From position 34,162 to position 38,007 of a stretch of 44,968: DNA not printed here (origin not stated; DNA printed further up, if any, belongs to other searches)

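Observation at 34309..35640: C-terminal ~440 aa of the PolB look like a divergent archaeo-eukaryotic primase (AEP) domain followed by a Cys/His cluster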

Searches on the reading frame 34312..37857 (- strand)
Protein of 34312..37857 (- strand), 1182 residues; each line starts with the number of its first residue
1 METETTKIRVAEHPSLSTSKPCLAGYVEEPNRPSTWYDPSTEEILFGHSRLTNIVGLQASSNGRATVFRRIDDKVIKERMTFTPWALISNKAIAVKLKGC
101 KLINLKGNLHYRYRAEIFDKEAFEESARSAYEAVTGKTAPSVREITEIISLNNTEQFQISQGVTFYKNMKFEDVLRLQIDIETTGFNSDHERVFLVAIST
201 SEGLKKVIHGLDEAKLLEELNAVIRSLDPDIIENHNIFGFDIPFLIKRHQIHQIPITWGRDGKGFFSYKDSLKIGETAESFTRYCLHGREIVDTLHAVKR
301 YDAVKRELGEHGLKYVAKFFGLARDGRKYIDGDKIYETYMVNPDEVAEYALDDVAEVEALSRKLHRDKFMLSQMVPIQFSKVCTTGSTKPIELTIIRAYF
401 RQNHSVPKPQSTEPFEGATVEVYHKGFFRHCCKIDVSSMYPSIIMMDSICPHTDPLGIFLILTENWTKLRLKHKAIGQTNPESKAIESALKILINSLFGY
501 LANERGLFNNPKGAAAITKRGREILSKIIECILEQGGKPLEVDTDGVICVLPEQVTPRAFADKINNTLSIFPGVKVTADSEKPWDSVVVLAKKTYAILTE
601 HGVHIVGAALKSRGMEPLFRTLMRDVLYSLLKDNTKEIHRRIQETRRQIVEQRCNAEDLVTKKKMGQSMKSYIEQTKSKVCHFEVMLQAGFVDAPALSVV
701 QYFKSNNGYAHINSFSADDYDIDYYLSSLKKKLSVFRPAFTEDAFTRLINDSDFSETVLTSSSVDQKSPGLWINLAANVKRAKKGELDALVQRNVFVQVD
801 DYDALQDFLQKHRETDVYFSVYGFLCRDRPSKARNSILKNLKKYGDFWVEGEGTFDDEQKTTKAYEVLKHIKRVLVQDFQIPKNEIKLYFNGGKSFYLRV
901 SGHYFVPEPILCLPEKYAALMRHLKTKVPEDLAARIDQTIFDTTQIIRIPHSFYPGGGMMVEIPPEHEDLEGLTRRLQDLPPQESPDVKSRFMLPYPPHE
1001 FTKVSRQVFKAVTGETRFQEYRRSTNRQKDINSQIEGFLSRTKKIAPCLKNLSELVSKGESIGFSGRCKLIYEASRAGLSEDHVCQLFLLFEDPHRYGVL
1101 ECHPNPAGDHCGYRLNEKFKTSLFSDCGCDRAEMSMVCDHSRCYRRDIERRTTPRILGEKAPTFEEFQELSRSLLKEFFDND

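Call 3: search_protein_families(library=pfam, proteins=[window:34312-37857:-], max_evalue=1)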
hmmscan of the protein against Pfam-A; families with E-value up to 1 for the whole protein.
window:34312-37857:- (1182 aa): 3 families
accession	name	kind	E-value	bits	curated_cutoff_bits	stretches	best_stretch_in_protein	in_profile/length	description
PF00136.26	DNA_pol_B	-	2e-16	60.2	23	2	488-680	155-383/453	DNA polymerase family B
PF03104.25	DNA_pol_B_exo1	-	4.6e-10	39.8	23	1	202-315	133-241/242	DNA polymerase family B, exonuclease domain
PF13482.12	RNase_H_2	-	4.5e-08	33.7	22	1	179-361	3-161/165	RNase_H superfamily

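Call 4: search_protein_families(library=phrogs, proteins=[window:34312-37857:-], max_evalue=1)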
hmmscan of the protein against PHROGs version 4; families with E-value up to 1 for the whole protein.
window:34312-37857:- (1182 aa): 10 families
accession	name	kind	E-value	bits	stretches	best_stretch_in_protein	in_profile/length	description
phrog_262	-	DNA, RNA and nucleotide metabolism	1.7e-49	169.7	2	206-453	175-421/856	DNA polymerase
phrog_1252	-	DNA, RNA and nucleotide metabolism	5e-15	56.1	1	428-557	348-470/663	DNA polymerase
phrog_2062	-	DNA, RNA and nucleotide metabolism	7.2e-13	48.9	1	211-453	181-421/502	DNA polymerase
phrog_1918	-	DNA, RNA and nucleotide metabolism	1.3e-06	28.7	1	481-530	33-82/382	DNA polymerase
phrog_403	-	DNA, RNA and nucleotide metabolism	2.7e-06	27.5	1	213-362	124-244/321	DNA polymerase exonuclease subunit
phrog_11768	-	DNA, RNA and nucleotide metabolism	0.0041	16.7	1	342-444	188-292/647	DNA polymerase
phrog_16345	-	DNA, RNA and nucleotide metabolism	0.008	15.2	1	835-975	56-187/972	primase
phrog_17670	-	unknown function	0.079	13.6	1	1057-1090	36-71/74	-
phrog_27191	-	DNA, RNA and nucleotide metabolism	0.13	12.8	1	490-533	46-89/230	DNA polymerase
phrog_192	-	DNA, RNA and nucleotide metabolism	0.78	10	0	215-324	166-248/397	DNA polymerase exonuclease subunit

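Call 9: find_homologous_proteins(query=window:34312-37857:-, max_evalue=0.001)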
Query window:34312-37857:- (1182 aa): 241 proteins with E <= 0.001 among 8000 candidates; the best 120 are listed.
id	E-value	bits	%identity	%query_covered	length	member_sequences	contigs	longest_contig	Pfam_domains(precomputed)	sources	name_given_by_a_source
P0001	0.0e+0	2733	100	100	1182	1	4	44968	PF00136.27,PF13482.13,PF03104.26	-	-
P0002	0.0e+0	1049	43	96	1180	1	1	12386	PF00136.27,PF13482.13,PF03104.26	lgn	-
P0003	1.0e-297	1009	43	96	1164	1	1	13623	PF00136.27,PF13482.13,PF03104.26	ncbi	-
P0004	1.5e-237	809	38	96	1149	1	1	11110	PF00136.27,PF03104.26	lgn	-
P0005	9.7e-178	611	34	88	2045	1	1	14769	PF06733.22,PF00136.27,PF13482.13,PF10108.16,PF03104.26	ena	-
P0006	1.1e-177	611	32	97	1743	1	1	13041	PF00136.27,PF13482.13,PF03104.26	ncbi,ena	-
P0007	8.4e-174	598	40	62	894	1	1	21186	PF00136.27,PF03104.26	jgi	jgi:DNA polymerase elongation subunit (family B)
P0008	4.6e-172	593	40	62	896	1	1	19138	PF00136.27,PF13482.13,PF03104.26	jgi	jgi:DNA polymerase elongation subunit (family B)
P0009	6.1e-171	589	42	58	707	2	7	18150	PF00136.27,PF13482.13,PF03104.26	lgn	-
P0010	1.3e-151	525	38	59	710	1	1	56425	PF00136.27,PF03104.26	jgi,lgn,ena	-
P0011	2.4e-147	511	32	85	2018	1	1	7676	PF00136.27,PF03104.26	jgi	jgi:DNA polymerase elongation subunit (family B)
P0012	3.5e-131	457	31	75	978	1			PF00136.27,PF13482.13,PF03104.26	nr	nr:ribonuclease H-like domain-containing protein [bacterium]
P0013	7.4e-125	436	34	60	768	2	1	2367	PF00136.27,PF13482.13,PF03104.26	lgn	-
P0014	6.4e-123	430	34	60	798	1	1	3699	PF00136.27,PF13482.13,PF03104.26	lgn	-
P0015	2.6e-122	428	37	59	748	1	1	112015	PF00136.27,PF13482.13,PF03104.26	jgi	jgi:DNA polymerase, archaea type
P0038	5.9e-101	357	26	96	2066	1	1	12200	PF00136.27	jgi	jgi:DNA polymerase elongation subunit (family B)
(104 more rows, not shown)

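Call 48: find_related_loci(query=window:34312-37857:-, collection=genome_contigs, flank=10000)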
Query window:34312-37857:- (1182 aa) in genome_contigs; peptide patterns used: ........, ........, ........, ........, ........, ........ (x = any residue, [..] = any of these).
18 stretches matched a pattern, but none encodes a relative of the query by tblastn (E <= 1e-3).

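Call 49: find_encoding_contigs(protein=P0001, flank=10000, max_places=4)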
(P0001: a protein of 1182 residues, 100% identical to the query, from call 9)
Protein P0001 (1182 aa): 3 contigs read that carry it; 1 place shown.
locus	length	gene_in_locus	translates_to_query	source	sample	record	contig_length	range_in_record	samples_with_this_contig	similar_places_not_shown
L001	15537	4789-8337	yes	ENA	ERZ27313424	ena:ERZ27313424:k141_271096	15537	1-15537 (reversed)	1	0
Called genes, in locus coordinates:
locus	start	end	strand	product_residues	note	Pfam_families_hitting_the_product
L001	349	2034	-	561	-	PF00239:Resolvase, PF07508:Recombinase (weak)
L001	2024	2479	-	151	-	-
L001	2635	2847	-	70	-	-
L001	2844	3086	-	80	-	-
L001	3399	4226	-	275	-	-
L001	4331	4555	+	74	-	-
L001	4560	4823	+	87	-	-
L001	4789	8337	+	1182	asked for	PF03104:DNA_pol_B_exo1, PF13482:RNase_H_2, PF00136:DNA_pol_B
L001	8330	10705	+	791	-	-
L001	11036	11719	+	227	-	-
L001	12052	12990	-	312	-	PF02899:Phage_int_SAM_1, PF00589:Phage_integrase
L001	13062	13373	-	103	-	PF12599:DUF3768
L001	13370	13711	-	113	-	-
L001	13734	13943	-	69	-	-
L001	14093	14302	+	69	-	-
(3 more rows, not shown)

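Call 50: find_encoding_contigs(protein=P0003, flank=10000, max_places=3)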
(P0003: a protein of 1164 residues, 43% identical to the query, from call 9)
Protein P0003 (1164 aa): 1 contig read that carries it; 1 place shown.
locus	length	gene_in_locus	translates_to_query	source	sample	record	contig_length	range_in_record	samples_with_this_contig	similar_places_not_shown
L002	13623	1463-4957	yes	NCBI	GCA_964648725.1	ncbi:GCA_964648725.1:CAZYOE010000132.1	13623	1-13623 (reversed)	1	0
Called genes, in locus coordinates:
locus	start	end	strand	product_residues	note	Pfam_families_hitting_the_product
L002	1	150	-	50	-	?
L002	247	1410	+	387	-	-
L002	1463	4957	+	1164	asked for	PF03104:DNA_pol_B_exo1, PF13482:RNase_H_2, PF00136:DNA_pol_B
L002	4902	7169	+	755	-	-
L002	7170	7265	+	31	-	-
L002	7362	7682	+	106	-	-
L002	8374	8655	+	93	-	-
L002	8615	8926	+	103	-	PF12599:DUF3768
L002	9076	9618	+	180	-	PF00239:Resolvase, PF02796:HTH_7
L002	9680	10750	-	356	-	-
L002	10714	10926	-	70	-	-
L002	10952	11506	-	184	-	-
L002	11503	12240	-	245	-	-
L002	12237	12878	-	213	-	-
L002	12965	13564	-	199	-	-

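Call 64: find_encoding_contigs(protein=P0010, flank=10000, max_places=2)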
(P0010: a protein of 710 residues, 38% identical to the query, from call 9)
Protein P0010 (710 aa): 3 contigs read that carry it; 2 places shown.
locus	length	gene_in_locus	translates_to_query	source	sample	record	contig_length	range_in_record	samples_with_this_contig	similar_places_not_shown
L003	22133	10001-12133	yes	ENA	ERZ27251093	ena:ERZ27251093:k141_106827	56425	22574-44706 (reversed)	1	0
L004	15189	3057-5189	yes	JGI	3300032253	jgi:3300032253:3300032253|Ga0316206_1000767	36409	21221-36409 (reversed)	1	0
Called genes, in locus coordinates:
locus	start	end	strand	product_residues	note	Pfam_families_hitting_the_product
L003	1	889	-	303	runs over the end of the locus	-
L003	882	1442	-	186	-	-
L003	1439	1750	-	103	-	-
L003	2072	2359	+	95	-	-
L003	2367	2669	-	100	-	-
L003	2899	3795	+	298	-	PF06067:DUF932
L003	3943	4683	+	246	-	PF00589:Phage_integrase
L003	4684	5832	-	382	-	-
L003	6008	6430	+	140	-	-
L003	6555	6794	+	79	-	-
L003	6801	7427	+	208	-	-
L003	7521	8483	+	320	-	-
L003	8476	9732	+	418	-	PF05272:VapE-like_dom, PF19263:DUF5906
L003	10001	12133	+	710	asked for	PF03104:DNA_pol_B_exo1, PF00136:DNA_pol_B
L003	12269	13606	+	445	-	-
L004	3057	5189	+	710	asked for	PF03104:DNA_pol_B_exo1, PF00136:DNA_pol_B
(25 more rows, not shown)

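Call 65: find_encoding_contigs(protein=P0009, flank=10000, max_places=2)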
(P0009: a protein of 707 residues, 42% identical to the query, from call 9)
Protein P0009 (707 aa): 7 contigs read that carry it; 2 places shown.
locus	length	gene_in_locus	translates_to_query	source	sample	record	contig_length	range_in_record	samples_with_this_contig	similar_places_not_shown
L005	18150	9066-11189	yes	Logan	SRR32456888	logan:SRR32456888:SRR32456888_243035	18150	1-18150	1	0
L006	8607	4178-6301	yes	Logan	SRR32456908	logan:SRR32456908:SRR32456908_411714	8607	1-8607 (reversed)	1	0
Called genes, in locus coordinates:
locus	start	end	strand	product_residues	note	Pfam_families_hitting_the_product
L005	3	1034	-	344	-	?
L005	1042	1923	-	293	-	-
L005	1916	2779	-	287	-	-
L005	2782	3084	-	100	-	-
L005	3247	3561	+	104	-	-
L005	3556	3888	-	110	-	-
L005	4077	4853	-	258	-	-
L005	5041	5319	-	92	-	-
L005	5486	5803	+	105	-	-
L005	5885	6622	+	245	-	PF00589:Phage_integrase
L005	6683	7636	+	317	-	-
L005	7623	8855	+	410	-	PF05272:VapE-like_dom, PF19263:DUF5906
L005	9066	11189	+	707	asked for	PF03104:DNA_pol_B_exo1, PF13482:RNase_H_2 (weak), PF00136:DNA_pol_B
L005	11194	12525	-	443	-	-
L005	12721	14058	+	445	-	-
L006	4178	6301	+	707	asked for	PF03104:DNA_pol_B_exo1, PF13482:RNase_H_2 (weak), PF00136:DNA_pol_B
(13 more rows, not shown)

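Call 81: search_protein_families(library=padloc, proteins=[window:34312-37857:-], max_evalue=0.001)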
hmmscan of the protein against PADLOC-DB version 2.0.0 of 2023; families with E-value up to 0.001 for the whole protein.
window:34312-37857:- (1182 aa): 1 family
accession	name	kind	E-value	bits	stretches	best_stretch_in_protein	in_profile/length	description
PDLC03707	HEase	-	6.5e-09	31.4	1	493-680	1386-1577/1671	homing endonuclease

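Call 82: search_protein_families(library=ncbifam, proteins=[window:34312-37857:-], max_evalue=0.01)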
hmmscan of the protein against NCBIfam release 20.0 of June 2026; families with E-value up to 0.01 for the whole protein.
window:34312-37857:- (1182 aa): 10 families
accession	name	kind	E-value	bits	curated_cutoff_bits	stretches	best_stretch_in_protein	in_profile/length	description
NF004421.0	PRK05762.1-2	equivalog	3.5e-29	101.7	570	2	188-451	187-447/795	DNA polymerase II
NF004422.0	PRK05762.1-4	equivalog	5.3e-18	64.8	1103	2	212-449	204-437/789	DNA polymerase II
NF004420.0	PRK05762.1-1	equivalog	3.9e-13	49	1435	2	214-449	202-433/783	DNA polymerase II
NF004416.0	PRK05761.1-2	equivalog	2.3e-12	46.2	516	1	426-543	329-450/665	type B DNA-directed DNA polymerase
TIGR00592.1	pol2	superfamily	2.4e-11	42.4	239.95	1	487-675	896-1099/1176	DNA polymerase (pol2)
NF004417.0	PRK05761.1-3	equivalog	3.9e-10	38.4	780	1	484-733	583-837/858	DNA-directed DNA polymerase I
NF004419.0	PRK05761.1-5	equivalog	1.3e-08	33.3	1285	1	485-740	653-913/932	DNA-directed DNA polymerase I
NF004415.0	PRK05761.1-1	equivalog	7.3e-06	24.1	1289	1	486-736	598-853/883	DNA-directed DNA polymerase I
NF011539.0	PRK14975.1-3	equivalog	0.00037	18.9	640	1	172-359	64-244/628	bifunctional 3'-5' exonuclease/DNA polymerase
NF001641.0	PRK00419.1-3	equivalog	0.0011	18.1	326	0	862-901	129-165/323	DNA primase small subunit PriS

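Call 86: find_related_loci(query=P0003, collection=genome_contigs, flank=10000)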
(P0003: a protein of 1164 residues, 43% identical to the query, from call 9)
Query P0003 (1164 aa) in genome_contigs; peptide patterns used: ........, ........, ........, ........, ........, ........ (x = any residue, [..] = any of these).
44 stretches matched a pattern; 1 encode a relative of the query (tblastn E <= 1e-3); 1 distinct loci.
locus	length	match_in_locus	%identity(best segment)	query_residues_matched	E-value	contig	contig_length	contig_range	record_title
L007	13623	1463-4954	100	1-1164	0e+0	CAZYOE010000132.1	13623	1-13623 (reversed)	MAG TPA_asm: uncultured Pseudobdellovibrionaceae bacterium isolate SRP278252_co2_253 genome assembly, contig: NODE_9468_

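Call 88: find_related_loci(query=P0005, collection=viral_contigs, flank=10000)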
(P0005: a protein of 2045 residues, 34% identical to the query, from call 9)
Query P0005 (2045 aa) in viral_contigs; peptide patterns used: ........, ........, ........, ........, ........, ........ (x = any residue, [..] = any of these).
No stretch of DNA in the collection matches any of the patterns.

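Call 89: find_encoding_contigs(protein=P0005, flank=10000, max_places=2)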
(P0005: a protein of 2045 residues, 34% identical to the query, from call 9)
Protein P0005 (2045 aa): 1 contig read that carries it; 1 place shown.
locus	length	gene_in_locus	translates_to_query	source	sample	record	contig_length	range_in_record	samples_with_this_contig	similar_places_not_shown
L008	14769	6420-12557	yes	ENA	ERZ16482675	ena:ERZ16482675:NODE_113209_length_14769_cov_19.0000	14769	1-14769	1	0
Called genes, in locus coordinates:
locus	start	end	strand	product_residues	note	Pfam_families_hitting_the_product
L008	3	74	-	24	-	?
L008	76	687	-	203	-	PF21347:DUF3108_like, PF00404:Dockerin_1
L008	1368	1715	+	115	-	PF13560:HTH_31, PF01381:HTH_3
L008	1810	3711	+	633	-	PF02518:HATPase_c, PF14501:HATPase_c_5 (faint)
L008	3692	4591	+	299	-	PF09752:ABHD18 (weak), PF01738:DLH (weak)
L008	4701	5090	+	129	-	PF12844:HTH_19, PF13560:HTH_31, PF01381:HTH_3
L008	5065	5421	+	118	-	PF00072:Response_reg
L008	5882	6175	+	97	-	PF01807:Zn_ribbon_DnaG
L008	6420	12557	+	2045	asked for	PF13482:RNase_H_2, PF03104:DNA_pol_B_exo1, PF10108:DNA_pol_B_exo2 (weak), PF00136:DNA_pol_B, PF06733:DEAD_2 (weak)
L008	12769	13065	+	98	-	-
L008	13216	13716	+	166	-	-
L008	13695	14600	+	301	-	PF24389:ORC-CDC6-like (faint), PF13401:AAA_22 (weak)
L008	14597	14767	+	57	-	?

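Call 90: find_encoding_contigs(protein=P0038, flank=10000, max_places=2)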
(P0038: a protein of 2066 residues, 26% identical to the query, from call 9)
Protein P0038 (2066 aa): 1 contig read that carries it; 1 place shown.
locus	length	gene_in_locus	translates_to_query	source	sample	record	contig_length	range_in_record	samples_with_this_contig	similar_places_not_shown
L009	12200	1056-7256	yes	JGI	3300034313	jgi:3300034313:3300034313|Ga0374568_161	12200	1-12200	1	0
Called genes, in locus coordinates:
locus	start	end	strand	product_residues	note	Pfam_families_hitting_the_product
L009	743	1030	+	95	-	-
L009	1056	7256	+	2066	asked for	PF00136:DNA_pol_B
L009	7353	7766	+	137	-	-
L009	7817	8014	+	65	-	-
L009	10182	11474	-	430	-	PF07690:MFS_1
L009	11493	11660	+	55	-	-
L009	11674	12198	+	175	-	?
